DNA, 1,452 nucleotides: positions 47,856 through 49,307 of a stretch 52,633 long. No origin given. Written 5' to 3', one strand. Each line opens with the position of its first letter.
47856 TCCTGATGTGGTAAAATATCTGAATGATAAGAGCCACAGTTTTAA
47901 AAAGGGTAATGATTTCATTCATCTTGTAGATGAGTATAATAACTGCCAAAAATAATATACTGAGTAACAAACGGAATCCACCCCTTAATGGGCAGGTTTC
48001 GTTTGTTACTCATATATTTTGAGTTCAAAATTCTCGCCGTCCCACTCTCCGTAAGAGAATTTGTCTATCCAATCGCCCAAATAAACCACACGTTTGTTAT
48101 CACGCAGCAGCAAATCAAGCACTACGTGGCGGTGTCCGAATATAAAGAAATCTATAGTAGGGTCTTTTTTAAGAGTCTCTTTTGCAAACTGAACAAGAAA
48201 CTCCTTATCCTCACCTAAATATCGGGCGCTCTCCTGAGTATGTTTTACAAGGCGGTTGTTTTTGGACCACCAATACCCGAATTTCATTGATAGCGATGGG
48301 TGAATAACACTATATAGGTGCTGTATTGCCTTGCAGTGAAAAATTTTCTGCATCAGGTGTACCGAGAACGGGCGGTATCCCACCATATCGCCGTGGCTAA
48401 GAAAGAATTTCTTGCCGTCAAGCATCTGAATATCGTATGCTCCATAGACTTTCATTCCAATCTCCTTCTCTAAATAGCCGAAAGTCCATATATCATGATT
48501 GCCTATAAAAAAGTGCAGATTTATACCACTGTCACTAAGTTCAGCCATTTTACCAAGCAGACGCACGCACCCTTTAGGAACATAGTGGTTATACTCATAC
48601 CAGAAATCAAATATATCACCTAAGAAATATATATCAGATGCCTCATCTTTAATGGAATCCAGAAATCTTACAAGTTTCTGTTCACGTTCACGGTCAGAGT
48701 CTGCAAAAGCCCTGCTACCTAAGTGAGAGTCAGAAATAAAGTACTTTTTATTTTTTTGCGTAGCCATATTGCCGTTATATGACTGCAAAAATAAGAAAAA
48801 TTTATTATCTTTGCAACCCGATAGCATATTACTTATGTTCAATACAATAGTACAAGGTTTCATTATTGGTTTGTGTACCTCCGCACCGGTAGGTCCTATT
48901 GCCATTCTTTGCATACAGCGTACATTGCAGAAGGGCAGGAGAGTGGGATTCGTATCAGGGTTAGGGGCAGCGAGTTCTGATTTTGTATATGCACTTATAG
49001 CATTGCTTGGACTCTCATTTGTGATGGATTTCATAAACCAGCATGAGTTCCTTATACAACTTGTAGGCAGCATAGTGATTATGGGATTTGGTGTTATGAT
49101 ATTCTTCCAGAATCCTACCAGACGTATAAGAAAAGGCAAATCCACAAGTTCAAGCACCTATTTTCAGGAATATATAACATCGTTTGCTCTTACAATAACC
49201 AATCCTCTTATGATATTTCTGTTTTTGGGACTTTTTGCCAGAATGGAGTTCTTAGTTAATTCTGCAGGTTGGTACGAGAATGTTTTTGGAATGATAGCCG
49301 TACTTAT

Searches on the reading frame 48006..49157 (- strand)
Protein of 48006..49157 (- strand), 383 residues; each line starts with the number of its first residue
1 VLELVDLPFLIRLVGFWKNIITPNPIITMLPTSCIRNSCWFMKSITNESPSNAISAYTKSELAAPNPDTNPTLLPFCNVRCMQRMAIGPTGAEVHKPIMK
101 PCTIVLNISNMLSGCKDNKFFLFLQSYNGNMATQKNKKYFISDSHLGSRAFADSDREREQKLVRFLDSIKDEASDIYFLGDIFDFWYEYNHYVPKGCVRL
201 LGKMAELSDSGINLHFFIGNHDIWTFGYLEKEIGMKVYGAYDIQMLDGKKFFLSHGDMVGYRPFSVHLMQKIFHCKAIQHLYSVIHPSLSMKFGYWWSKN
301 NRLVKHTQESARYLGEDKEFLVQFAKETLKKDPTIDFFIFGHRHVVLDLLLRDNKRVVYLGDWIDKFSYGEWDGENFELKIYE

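Call 84: search_protein_families(library=pfam, proteins=[window:48006-49157:-], max_evalue=0.0001)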
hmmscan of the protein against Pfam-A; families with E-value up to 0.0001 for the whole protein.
window:48006-49157:- (383 aa): 1 family
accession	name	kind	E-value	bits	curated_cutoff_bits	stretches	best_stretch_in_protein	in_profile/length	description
PF00149.33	Metallophos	-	3.2e-08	34.7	21.5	1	140-345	5-190/191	Calcineurin-like phosphoesterase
